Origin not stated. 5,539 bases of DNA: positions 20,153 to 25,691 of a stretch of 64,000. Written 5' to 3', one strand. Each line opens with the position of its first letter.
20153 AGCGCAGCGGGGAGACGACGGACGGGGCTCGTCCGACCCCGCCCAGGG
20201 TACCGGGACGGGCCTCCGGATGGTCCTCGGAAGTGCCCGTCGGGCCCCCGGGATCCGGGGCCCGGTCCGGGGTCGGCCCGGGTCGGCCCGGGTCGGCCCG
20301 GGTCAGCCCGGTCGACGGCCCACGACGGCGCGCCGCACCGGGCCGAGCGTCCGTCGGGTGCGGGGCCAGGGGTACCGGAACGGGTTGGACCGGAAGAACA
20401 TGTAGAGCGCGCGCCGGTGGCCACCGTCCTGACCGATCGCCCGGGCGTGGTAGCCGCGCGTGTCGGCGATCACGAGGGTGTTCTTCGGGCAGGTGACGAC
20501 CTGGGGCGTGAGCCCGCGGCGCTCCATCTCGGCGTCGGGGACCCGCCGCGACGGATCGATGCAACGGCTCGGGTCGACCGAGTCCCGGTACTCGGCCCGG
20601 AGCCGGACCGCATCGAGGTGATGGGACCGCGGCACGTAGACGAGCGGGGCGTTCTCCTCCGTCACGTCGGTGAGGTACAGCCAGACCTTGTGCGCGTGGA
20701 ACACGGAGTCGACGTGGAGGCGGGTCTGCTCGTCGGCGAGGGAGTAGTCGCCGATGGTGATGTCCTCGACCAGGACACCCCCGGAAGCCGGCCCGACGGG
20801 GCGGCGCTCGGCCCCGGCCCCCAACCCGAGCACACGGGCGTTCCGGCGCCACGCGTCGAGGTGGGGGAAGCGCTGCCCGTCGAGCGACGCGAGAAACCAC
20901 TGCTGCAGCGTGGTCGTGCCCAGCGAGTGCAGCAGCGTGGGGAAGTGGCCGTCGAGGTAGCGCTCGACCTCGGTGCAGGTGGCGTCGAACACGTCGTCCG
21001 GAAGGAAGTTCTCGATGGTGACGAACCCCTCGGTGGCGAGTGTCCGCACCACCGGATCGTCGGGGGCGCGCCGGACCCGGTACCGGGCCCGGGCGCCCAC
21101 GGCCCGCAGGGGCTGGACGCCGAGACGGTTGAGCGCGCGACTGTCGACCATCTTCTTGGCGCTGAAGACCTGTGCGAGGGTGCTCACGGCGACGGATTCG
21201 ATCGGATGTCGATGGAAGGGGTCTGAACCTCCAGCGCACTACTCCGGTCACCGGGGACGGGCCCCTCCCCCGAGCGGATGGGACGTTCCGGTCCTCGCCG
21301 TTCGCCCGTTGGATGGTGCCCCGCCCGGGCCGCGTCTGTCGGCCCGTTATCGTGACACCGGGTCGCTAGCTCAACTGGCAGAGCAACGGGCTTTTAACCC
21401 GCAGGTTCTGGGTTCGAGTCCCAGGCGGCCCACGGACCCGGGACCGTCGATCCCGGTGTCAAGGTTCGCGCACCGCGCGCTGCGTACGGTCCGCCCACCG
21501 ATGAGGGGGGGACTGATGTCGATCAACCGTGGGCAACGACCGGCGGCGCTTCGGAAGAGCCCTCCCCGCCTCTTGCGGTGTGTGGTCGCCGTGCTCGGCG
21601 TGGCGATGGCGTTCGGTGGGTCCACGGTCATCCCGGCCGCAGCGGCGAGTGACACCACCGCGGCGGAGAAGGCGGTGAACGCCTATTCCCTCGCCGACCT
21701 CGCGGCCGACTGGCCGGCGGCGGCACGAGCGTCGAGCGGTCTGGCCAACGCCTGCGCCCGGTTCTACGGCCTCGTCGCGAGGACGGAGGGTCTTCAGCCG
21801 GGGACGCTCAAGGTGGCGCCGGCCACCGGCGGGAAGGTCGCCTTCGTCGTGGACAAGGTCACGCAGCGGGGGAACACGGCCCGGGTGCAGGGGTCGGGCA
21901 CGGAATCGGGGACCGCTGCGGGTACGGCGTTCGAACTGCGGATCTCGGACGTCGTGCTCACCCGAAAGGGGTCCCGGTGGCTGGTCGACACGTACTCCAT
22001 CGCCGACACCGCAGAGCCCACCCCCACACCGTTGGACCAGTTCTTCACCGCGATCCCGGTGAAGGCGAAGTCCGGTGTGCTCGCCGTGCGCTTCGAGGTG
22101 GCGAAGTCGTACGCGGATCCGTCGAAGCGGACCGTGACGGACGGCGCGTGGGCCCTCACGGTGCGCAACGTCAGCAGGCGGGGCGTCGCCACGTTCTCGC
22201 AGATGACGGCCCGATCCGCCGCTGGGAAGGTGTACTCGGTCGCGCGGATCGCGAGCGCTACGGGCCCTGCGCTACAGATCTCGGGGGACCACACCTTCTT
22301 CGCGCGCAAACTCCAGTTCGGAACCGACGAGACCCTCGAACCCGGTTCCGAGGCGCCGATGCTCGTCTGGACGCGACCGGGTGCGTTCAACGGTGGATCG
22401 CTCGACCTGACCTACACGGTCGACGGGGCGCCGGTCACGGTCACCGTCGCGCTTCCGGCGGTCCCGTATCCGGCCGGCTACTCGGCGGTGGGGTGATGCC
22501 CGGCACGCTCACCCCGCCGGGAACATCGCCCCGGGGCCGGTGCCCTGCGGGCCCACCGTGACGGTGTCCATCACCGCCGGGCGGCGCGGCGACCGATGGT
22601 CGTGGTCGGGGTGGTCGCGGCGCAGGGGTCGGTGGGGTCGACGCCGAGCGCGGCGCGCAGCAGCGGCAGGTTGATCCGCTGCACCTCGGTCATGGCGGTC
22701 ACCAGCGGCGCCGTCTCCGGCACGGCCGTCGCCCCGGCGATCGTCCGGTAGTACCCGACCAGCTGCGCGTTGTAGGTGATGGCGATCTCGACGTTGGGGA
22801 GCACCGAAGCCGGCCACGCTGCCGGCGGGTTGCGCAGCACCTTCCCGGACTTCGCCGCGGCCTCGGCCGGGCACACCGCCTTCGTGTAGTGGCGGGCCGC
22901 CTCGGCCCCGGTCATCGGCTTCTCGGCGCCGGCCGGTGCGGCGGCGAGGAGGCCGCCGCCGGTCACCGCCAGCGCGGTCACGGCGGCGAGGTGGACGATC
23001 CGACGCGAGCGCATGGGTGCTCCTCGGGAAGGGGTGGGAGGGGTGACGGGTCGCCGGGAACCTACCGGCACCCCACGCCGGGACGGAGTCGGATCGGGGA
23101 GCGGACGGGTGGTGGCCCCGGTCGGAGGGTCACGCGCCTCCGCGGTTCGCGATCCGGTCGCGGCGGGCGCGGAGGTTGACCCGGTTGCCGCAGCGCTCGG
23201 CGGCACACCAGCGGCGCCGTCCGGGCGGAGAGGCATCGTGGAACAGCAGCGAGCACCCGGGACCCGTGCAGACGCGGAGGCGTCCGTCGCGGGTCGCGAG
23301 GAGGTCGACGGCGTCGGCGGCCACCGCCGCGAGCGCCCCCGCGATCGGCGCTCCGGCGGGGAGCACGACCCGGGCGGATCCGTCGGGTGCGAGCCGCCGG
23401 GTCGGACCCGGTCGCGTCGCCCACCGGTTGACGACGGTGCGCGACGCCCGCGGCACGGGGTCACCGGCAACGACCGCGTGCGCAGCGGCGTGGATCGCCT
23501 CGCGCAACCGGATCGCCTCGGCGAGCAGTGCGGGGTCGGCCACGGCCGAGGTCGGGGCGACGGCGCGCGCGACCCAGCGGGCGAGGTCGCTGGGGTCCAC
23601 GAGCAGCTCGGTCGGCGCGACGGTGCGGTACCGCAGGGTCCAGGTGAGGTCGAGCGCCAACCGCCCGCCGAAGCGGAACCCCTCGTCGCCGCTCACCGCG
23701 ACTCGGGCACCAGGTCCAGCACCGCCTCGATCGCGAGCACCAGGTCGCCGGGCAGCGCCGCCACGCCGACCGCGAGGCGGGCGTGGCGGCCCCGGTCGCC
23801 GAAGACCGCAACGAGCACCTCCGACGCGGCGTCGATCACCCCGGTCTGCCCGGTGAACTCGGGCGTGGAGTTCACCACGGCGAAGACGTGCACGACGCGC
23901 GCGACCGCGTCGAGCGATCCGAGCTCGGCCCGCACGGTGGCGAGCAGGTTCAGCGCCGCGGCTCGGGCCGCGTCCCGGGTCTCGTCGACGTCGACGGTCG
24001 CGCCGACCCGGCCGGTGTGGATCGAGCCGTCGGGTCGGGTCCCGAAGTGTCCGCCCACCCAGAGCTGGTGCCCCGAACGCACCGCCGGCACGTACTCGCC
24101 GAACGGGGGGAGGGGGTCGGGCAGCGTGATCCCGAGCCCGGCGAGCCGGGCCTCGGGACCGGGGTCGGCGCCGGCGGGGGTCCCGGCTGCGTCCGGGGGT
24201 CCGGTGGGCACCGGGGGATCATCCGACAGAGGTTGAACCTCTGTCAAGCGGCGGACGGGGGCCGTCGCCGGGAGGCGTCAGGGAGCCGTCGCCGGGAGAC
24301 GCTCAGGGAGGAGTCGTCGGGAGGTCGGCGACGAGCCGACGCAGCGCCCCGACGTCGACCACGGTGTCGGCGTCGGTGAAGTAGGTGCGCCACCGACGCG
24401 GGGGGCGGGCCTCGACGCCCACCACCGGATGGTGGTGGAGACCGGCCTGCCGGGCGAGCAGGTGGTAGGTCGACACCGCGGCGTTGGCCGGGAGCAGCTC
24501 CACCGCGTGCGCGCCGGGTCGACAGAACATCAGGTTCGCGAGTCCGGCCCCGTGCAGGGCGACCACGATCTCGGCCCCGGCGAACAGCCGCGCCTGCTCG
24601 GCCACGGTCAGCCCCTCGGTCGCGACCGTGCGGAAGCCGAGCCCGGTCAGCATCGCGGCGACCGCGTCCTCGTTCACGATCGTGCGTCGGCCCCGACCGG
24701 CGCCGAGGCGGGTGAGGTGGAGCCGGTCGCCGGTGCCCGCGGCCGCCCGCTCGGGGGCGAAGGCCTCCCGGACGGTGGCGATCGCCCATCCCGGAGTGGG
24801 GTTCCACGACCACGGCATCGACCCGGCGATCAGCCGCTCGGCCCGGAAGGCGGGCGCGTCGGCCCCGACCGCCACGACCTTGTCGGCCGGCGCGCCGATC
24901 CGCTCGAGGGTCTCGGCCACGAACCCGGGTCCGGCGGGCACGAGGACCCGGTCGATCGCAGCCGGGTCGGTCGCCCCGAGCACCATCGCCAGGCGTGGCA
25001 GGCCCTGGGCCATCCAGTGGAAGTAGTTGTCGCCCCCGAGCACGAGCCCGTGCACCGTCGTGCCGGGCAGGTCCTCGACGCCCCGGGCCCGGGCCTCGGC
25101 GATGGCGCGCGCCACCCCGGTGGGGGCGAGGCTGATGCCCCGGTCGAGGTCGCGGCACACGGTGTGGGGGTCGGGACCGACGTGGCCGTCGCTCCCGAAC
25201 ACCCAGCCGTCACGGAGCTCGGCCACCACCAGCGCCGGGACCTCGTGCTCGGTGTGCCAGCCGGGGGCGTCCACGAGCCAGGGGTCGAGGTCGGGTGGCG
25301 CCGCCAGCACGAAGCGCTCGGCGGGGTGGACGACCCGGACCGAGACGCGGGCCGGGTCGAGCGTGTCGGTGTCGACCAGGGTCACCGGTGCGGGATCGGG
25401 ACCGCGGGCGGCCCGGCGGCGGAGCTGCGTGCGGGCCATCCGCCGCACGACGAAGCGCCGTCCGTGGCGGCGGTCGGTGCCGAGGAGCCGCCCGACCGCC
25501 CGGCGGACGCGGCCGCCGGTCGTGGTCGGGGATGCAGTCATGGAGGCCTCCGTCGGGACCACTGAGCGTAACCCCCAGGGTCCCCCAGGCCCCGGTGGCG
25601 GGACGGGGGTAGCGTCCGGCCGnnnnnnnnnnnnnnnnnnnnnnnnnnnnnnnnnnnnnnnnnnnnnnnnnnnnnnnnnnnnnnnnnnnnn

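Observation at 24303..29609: Candidate uncharacterised peptide-modification locus: GT61-like transferase, PP-loop ATPase, HprK-like kinase, two small ORFs, large secreted protein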

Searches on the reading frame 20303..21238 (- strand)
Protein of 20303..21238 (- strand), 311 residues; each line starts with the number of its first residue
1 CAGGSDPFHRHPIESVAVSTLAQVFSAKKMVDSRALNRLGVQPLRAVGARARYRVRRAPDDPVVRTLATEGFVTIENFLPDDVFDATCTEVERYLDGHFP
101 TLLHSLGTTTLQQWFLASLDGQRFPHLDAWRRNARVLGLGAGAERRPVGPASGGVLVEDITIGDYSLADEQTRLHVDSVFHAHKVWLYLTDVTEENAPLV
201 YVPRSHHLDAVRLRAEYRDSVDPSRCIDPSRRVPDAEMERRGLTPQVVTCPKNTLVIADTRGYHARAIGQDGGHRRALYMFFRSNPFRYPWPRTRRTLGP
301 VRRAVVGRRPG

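Call 89: search_protein_families(library=pfam, max_evalue=0.001, proteins=[window:20303-21238:-])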
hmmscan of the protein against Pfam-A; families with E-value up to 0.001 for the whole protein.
window:20303-21238:- (311 aa): 1 family
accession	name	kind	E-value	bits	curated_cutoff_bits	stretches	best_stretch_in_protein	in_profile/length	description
PF05721.19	PhyH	-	7.5e-09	36.6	22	1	171-223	115-167/213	Phytanoyl-CoA dioxygenase (PhyH)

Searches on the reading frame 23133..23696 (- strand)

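Call 7: search_protein_families(library=pfam, max_evalue=0.01, proteins=[window:23133-23696:-])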
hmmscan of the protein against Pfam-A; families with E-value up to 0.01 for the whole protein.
seq(188 aa): 2 families
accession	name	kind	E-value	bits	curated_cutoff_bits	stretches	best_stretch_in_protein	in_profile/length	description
PF07336.16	ABATE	-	1.1e-21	78.3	24.4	1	11-135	1-129/130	Putative stress-induced transcription regulator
PF11706.13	zf-CGNR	-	2e-15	56.7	24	1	139-181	1-43/44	CGNR zinc finger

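Call 8: search_protein_families(library=ncbifam, max_evalue=0.01, proteins=[window:23133-23696:-])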
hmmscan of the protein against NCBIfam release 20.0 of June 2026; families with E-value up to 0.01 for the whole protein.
seq(188 aa): 0 families

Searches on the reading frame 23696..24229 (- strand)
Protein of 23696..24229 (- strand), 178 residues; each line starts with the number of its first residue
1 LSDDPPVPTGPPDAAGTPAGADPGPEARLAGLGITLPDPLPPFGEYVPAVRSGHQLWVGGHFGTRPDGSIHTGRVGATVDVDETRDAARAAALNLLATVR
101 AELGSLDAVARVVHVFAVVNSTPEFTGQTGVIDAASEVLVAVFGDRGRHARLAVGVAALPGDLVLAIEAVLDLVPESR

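Call 7: search_protein_families(library=pfam, max_evalue=0.01, proteins=[window:23696-24229:-])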
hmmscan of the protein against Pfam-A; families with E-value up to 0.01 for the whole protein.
seq(178 aa): 2 families
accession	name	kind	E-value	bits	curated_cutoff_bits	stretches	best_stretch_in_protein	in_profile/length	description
PF14588.11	YjgF_endoribonc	-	2.3e-14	53.9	35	1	26-160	1-135/148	YjgF/chorismate_mutase-like, putative endoribonuclease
PF01042.26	Ribonuc_L-PSP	-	1.2e-09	38.6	27.3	1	41-170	6-118/121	Endoribonuclease L-PSP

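Call 8: search_protein_families(library=ncbifam, max_evalue=0.01, proteins=[window:23696-24229:-])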
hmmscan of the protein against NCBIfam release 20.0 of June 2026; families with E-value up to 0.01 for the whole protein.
seq(178 aa): 1 family
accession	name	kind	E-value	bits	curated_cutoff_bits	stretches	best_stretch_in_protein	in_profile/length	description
TIGR00004.1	TIGR00004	subfamily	0.0014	18.9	106.25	1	42-171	12-123/125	Rid family detoxifying hydrolase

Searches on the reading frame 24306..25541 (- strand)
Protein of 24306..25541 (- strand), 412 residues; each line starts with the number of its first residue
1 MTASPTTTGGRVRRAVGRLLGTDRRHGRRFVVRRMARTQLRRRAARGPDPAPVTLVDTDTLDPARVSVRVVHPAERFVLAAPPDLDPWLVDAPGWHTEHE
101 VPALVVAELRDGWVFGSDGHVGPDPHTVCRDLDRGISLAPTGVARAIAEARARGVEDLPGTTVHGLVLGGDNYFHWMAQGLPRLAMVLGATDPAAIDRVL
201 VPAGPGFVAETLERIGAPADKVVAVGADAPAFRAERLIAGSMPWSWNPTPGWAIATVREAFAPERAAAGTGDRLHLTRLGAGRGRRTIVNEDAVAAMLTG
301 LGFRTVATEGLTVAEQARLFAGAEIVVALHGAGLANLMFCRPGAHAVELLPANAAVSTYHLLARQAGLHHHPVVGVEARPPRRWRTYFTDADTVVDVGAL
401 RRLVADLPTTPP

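Call 7: search_protein_families(library=pfam, max_evalue=0.01, proteins=[window:24306-25541:-])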
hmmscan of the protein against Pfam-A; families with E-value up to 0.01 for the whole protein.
seq(412 aa): 1 family
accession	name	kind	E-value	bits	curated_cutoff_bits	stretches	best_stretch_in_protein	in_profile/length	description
PF04577.19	Glyco_transf_61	-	9.1e-24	84.7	27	1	173-346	1-136/137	Glycosyltransferase 61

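Call 8: search_protein_families(library=ncbifam, max_evalue=0.01, proteins=[window:24306-25541:-])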
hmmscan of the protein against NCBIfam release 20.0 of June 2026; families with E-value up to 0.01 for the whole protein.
seq(412 aa): 0 families

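Call 63: find_homologous_proteins(query=window:24306-25541:-)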
Query window:24306-25541:- (412 aa): 17 proteins with E <= 0.001 among 8000 candidates.
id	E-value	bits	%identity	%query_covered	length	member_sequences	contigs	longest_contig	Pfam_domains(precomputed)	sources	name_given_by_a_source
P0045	2.6e-263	891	98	100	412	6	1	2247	PF04577.20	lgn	-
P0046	9.8e-209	712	80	99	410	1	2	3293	PF04577.20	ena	-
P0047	4.5e-187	640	74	95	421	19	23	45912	PF04577.20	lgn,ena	-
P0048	7.2e-168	577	67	96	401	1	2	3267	PF04577.20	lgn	-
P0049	3.8e-25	107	30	72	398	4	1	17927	PF04577.20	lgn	-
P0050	1.1e-22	99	36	50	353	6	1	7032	PF04577.20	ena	-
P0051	1.2e-18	85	36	54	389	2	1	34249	PF04577.20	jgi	jgi:capsular polysaccharide biosynthesis protein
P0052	2.4e-18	84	34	52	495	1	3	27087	PF04577.20,PF07719.24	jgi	jgi:tetratricopeptide (TPR) repeat protein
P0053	2.6e-17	81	30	57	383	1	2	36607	PF04577.20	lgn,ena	-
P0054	8.6e-16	76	32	48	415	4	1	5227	PF04577.20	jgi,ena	-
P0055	2.5e-15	74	30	75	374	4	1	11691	PF04577.20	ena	-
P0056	7.1e-14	70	29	68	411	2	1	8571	PF04577.20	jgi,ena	-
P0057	2.6e-12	65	39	33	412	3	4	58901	PF04577.20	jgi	-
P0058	1.6e-11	62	32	50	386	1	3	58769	PF04577.20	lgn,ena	-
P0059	2.0e-11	62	33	53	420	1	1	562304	PF04577.20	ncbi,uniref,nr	ncbi:DUF563 domain-containing protein [Novosphingobium sp. FSY-8]|uniref:DUF563 domain-containing pr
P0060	2.0e-6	45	32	27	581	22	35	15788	PF04577.20,PF13578.13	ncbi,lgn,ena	-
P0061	5.5e-5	40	28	44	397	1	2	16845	PF04577.20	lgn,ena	-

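Call 64: find_encoding_contigs(protein=P0048, flank=5000, max_places=2)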
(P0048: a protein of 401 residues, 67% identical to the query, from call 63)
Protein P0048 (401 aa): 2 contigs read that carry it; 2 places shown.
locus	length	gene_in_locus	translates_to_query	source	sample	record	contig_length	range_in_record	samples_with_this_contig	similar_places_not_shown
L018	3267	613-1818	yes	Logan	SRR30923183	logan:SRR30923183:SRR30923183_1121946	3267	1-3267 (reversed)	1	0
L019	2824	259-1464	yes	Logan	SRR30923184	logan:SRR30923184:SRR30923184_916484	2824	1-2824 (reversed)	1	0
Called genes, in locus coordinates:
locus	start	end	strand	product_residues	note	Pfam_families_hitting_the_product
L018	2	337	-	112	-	?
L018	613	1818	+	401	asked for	PF04577:Glyco_transf_61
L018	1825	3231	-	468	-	-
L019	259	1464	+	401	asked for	PF04577:Glyco_transf_61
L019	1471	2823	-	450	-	?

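Call 65: find_encoding_contigs(protein=P0049, flank=8000, max_places=1)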
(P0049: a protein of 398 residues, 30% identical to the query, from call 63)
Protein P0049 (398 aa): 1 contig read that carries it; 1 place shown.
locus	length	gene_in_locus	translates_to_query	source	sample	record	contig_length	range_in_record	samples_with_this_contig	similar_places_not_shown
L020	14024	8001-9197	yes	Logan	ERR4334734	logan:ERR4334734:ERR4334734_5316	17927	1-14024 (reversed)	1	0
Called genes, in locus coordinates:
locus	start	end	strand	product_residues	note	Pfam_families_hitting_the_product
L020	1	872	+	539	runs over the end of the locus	-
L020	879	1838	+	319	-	PF00535:Glycos_transf_2, PF10111:Glyco_tranf_2_2, PF13641:Glyco_tranf_2_3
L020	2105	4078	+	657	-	-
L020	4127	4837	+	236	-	PF13489:Methyltransf_23 (weak)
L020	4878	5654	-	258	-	PF01755:Glyco_transf_25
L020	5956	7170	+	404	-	PF04577:Glyco_transf_61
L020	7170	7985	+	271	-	-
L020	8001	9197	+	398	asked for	PF04577:Glyco_transf_61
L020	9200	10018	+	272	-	PF07801:DUF1647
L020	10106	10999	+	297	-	PF13641:Glyco_tranf_2_3, PF00535:Glycos_transf_2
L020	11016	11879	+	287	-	PF00535:Glycos_transf_2, PF13641:Glyco_tranf_2_3 (weak)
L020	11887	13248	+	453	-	PF00534:Glycos_transf_1, PF13692:Glyco_trans_1_4, PF13524:Glyco_trans_1_2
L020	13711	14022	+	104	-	?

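Call 81: search_protein_families(library=padloc, max_evalue=0.01, proteins=[window:24306-25541:-])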
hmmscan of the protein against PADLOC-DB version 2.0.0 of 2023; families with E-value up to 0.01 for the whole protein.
window:24306-25541:- (412 aa): 0 families
